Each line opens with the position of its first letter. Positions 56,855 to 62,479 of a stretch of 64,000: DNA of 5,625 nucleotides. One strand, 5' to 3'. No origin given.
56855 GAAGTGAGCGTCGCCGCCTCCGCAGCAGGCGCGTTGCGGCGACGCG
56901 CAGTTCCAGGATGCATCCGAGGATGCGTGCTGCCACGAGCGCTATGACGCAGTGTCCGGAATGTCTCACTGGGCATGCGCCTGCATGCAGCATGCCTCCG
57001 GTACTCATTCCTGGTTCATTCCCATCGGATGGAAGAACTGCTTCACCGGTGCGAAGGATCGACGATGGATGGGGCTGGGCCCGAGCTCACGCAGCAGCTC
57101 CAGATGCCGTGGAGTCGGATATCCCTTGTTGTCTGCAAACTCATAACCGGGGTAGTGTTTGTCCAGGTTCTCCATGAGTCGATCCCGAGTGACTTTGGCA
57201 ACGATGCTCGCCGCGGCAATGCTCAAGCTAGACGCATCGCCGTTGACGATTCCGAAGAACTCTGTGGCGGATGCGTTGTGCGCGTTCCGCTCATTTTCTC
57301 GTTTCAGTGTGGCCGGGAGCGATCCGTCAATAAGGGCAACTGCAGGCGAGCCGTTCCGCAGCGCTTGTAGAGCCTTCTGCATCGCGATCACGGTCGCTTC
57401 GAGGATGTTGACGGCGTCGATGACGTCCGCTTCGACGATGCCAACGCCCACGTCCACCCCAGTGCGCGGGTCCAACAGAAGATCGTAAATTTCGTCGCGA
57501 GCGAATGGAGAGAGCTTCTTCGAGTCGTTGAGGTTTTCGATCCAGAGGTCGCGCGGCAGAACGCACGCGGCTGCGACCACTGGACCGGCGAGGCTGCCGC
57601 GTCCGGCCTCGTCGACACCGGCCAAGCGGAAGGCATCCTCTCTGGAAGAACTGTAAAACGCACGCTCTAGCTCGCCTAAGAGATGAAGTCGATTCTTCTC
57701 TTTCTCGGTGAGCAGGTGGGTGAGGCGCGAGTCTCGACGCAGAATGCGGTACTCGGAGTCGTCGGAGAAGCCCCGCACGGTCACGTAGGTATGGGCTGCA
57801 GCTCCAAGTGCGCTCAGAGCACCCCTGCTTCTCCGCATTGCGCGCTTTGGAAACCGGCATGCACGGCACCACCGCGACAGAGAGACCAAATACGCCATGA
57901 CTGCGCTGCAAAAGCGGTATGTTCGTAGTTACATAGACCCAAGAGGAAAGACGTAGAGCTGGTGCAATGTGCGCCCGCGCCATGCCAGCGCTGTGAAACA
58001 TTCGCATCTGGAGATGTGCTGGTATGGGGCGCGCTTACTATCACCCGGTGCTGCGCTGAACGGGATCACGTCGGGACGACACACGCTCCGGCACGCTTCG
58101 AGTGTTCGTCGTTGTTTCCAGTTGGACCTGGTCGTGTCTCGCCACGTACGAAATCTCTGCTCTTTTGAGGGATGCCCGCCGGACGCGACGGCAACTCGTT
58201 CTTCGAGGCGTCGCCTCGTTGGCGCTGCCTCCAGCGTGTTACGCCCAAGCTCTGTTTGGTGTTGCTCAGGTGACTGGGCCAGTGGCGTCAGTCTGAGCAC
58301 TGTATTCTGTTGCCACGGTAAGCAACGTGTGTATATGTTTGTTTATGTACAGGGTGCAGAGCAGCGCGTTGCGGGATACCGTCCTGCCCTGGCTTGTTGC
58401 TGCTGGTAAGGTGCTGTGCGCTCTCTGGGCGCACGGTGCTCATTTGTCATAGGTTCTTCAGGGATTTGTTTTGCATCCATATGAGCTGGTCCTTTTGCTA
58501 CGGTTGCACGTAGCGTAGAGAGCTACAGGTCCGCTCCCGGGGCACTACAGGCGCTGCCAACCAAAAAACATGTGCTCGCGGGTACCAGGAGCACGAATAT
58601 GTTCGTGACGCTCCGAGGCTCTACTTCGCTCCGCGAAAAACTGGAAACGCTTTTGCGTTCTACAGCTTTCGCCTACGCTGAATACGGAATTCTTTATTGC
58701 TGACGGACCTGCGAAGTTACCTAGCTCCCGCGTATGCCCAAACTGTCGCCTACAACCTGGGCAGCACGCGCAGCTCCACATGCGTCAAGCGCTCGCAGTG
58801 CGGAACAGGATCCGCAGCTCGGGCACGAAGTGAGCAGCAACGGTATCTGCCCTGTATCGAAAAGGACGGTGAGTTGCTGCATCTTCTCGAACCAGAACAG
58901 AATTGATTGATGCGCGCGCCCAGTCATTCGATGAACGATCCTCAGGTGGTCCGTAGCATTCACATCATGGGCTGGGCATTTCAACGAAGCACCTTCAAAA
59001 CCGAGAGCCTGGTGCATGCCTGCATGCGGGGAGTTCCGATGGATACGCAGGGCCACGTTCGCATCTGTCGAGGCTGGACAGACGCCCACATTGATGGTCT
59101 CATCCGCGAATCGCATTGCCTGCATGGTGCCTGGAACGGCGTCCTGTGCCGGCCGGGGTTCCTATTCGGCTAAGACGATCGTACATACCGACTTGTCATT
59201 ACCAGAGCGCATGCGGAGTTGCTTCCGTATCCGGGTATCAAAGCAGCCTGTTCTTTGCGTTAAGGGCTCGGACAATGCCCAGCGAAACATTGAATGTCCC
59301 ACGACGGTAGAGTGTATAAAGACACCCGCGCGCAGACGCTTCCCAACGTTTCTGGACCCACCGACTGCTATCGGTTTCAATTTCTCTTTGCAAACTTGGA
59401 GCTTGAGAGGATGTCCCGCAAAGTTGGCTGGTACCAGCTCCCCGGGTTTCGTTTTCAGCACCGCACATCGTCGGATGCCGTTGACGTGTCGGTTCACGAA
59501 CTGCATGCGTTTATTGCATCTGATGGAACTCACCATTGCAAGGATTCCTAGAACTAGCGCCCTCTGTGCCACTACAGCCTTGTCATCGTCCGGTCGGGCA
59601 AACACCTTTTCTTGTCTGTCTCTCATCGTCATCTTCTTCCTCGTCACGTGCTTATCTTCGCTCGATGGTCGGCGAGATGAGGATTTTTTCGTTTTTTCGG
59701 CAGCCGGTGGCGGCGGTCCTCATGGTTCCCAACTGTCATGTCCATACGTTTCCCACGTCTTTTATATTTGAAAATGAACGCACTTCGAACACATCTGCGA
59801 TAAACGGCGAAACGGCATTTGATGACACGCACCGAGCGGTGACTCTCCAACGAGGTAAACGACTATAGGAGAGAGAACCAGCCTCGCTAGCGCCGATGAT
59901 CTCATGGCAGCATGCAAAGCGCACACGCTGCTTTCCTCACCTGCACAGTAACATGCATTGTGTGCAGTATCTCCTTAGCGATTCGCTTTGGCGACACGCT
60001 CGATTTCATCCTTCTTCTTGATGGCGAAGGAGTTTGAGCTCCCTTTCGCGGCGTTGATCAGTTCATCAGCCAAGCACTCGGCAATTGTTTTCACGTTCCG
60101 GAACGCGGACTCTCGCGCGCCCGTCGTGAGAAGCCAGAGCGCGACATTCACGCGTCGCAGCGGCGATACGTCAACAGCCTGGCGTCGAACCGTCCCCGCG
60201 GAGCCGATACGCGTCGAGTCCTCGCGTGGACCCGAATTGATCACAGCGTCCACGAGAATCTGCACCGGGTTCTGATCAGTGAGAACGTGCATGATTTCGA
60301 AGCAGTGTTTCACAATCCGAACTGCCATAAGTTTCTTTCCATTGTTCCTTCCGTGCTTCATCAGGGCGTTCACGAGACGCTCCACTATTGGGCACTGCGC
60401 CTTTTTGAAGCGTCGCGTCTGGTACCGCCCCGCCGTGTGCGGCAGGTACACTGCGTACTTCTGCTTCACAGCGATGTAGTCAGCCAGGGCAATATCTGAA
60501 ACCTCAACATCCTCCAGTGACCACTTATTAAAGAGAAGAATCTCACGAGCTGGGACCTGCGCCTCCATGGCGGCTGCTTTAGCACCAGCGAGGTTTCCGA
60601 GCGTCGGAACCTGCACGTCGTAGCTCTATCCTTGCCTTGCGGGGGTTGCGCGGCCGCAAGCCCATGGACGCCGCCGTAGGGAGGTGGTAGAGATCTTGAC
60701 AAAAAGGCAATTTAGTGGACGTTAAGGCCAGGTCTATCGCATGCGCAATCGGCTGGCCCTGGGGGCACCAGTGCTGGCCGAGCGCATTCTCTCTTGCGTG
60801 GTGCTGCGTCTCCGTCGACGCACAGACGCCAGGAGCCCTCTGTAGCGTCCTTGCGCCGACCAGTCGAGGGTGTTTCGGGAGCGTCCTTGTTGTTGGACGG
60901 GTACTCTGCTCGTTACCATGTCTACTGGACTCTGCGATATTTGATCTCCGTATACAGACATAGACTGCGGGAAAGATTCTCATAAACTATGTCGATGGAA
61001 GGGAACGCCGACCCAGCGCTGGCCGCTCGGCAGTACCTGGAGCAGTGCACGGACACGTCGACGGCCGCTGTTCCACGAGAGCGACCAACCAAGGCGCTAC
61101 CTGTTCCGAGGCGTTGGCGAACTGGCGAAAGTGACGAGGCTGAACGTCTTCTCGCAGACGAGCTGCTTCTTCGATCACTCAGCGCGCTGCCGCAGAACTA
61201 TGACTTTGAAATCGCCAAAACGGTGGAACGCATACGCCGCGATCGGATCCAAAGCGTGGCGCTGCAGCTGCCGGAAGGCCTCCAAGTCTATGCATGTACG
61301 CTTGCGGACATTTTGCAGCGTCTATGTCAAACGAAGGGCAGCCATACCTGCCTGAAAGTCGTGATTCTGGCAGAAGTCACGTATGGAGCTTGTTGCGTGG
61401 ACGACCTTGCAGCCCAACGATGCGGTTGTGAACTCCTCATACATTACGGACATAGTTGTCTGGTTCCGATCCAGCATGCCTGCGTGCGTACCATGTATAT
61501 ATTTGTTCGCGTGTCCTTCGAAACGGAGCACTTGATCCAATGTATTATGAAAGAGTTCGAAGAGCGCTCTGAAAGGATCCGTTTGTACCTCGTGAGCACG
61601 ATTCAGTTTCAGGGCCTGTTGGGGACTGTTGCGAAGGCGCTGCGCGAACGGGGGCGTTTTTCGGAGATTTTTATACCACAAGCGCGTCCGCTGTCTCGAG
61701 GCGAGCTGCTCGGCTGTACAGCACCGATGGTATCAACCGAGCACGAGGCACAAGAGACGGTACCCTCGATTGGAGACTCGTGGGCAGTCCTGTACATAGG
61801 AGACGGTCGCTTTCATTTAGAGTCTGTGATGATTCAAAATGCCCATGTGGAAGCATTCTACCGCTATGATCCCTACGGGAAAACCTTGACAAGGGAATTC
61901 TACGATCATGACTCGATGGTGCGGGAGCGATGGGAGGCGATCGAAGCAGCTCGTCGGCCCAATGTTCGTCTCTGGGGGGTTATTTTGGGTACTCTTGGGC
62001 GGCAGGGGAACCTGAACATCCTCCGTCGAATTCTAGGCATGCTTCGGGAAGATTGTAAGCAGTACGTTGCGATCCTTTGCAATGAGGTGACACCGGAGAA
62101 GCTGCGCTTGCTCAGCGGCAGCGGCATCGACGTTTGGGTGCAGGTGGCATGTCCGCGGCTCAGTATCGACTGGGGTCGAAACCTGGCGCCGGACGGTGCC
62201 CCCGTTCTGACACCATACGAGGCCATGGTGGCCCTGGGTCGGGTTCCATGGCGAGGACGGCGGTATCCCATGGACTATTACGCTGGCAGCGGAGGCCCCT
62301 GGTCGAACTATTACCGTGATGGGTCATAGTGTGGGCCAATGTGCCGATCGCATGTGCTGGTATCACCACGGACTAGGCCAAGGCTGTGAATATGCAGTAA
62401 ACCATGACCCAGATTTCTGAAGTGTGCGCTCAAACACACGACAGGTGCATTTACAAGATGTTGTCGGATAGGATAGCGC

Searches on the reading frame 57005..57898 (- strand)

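Call 34: search_protein_families(library=pfam, proteins=[window:57005-57898:-], max_evalue=0.0001)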
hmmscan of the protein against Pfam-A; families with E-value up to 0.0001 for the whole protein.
window:57005-57898:- (297 aa): 1 family
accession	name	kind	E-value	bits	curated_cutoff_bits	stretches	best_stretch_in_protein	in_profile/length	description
PF01351.25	RNase_HII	-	7.4e-35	121.1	25.8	1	93-284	1-198/199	Ribonuclease HII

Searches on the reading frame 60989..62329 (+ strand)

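Call 34: search_protein_families(library=pfam, proteins=[window:60989-62329:+], max_evalue=0.0001)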
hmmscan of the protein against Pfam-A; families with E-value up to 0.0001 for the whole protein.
window:60989-62329:+ (446 aa): 1 family
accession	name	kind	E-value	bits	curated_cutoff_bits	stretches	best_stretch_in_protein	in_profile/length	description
PF01866.22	Diphthamide_syn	-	3.8e-93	312.7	33.2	1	94-426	1-301/302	Putative diphthamide synthesis protein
